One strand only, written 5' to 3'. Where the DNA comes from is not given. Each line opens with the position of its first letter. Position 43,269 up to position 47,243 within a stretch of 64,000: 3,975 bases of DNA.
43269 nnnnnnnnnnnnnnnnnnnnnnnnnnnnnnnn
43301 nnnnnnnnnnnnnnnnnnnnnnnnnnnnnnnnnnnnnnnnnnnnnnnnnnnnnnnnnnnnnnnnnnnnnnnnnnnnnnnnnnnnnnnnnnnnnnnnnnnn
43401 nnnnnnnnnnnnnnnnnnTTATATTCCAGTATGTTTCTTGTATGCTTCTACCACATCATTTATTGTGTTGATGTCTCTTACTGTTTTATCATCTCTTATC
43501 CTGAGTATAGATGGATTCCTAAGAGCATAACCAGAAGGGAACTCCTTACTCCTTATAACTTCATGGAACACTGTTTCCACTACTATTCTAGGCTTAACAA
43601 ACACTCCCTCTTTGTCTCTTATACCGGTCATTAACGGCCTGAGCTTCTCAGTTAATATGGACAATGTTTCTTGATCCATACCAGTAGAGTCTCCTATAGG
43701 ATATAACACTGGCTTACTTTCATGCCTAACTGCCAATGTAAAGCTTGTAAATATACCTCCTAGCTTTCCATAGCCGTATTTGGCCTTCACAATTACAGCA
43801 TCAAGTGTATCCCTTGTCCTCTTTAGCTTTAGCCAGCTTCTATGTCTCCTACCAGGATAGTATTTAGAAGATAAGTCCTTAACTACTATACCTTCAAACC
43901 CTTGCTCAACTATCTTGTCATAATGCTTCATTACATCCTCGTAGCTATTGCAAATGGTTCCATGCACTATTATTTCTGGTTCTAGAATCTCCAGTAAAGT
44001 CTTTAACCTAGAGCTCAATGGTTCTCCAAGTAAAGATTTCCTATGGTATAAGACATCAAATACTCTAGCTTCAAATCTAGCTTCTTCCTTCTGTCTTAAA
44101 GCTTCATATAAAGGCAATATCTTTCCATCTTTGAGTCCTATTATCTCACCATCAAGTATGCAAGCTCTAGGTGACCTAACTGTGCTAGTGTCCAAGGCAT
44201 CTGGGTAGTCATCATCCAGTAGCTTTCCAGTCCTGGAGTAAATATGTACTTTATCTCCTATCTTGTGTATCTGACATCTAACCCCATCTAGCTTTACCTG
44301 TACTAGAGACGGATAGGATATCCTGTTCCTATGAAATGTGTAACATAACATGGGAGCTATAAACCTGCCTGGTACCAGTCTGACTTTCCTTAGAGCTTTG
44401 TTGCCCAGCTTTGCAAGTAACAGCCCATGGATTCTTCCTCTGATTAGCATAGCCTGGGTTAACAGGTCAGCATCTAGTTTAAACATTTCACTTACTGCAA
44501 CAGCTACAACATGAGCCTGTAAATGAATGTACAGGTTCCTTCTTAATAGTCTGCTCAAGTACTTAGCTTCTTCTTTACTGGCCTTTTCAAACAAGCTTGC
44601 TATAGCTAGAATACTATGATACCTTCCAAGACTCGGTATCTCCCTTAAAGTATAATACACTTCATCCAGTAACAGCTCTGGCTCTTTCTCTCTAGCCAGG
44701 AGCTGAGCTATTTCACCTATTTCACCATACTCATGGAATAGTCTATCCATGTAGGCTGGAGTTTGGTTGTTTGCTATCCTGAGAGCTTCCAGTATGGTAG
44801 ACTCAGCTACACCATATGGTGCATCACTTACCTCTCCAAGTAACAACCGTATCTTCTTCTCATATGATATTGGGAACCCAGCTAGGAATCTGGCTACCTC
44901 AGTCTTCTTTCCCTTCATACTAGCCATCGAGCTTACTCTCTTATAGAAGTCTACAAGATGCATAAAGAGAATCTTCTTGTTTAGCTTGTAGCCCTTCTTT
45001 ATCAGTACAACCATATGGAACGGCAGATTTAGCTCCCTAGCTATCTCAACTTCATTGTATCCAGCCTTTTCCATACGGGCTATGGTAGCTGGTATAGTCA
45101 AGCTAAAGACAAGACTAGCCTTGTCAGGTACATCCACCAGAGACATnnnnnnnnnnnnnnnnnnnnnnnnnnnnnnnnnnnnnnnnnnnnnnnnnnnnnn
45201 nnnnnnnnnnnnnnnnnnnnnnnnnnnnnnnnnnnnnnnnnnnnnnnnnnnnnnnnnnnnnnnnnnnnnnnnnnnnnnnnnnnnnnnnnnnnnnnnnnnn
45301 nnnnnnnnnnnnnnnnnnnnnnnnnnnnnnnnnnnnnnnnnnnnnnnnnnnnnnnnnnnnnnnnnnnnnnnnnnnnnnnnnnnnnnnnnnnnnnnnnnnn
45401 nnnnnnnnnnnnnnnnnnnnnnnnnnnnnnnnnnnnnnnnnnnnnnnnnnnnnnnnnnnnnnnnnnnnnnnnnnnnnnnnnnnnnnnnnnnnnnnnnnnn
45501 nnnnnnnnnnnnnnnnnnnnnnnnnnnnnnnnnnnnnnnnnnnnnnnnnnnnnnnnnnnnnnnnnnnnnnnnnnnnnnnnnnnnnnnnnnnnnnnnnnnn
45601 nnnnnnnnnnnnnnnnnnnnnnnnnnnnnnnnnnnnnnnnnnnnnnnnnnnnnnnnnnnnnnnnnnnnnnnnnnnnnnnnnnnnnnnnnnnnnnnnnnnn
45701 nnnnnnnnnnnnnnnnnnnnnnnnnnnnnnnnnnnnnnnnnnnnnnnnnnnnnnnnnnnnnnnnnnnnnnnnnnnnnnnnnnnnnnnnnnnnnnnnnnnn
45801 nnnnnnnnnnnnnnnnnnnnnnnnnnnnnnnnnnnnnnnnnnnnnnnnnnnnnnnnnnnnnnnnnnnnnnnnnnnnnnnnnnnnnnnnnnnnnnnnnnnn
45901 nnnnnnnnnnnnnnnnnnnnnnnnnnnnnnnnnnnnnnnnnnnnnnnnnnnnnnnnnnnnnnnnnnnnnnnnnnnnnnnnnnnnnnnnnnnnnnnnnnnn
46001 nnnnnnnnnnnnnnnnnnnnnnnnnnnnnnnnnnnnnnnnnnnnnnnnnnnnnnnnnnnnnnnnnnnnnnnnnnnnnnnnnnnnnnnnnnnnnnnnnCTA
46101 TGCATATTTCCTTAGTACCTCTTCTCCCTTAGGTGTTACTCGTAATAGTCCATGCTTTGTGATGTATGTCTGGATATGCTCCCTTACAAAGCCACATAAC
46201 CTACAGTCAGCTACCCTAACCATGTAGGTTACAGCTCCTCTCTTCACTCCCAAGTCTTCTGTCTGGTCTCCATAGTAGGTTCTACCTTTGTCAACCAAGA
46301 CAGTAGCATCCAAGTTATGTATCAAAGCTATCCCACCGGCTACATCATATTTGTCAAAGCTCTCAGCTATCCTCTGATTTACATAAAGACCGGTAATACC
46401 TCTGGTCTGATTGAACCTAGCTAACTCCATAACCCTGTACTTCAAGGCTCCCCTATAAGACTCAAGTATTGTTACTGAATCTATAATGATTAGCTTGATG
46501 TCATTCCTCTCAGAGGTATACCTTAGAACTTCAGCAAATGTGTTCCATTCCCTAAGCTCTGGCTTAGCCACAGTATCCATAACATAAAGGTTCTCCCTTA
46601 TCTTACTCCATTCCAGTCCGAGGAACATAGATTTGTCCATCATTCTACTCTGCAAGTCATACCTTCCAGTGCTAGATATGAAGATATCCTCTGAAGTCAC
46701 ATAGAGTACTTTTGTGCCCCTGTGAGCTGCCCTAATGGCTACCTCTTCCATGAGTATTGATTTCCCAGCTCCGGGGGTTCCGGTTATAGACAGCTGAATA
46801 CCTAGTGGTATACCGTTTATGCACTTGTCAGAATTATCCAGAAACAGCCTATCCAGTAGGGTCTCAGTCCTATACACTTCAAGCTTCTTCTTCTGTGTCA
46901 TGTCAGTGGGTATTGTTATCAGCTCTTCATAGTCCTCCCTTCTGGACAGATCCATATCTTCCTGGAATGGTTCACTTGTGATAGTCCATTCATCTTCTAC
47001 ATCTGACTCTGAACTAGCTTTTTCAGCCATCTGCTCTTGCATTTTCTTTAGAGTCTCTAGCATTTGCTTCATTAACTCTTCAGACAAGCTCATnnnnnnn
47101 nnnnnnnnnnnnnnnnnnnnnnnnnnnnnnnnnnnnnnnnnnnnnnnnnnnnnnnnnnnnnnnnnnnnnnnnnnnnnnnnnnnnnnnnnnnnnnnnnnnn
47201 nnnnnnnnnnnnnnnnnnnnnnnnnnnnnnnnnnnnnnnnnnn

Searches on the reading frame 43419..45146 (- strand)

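Call 23: search_protein_families(library=pfam, max_evalue=0.001, proteins=[window:43419-45146:-])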
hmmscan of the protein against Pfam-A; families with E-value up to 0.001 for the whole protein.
window:43419-45146:- (575 aa): 4 families
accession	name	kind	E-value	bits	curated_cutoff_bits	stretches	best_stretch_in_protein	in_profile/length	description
PF01068.26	DNA_ligase_A_M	-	1.2e-32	113.7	26.2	1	279-442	21-204/204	ATP dependent DNA ligase domain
PF04675.19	DNA_ligase_A_N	-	2.2e-14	54.5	24.6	1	61-218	2-173/174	DNA ligase N terminus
PF09414.15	RNA_ligase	-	7.2e-09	36.4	27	1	282-442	5-171/171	RNA ligase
PF04679.21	DNA_ligase_A_C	-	1.7e-08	35.2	27.5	1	464-554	3-94/94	ATP dependent DNA ligase C terminal region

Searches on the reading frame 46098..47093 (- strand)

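Call 23: search_protein_families(library=pfam, max_evalue=0.001, proteins=[window:46098-47093:-])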
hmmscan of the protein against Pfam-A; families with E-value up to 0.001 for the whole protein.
window:46098-47093:- (331 aa): 5 families
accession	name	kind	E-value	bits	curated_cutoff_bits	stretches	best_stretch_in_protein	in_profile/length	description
PF06745.19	ATPase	-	3.5e-15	56.4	26.6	1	91-322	11-229/231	KaiC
PF20720.3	nSTAND3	-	0.00024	21.3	27.2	0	103-134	22-53/155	Novel STAND NTPase 3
PF13481.12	AAA_25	-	0.00027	21.1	27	1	92-208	26-153/195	AAA domain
PF03308.22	MeaB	-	0.00065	19.2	23.1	0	100-130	35-65/273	Methylmalonyl Co-A mutase-associated GTPase MeaB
PF25199.1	nSTAND_NTPase5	-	0.00078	19.7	34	0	102-142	45-86/145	Novel STAND NTPase 5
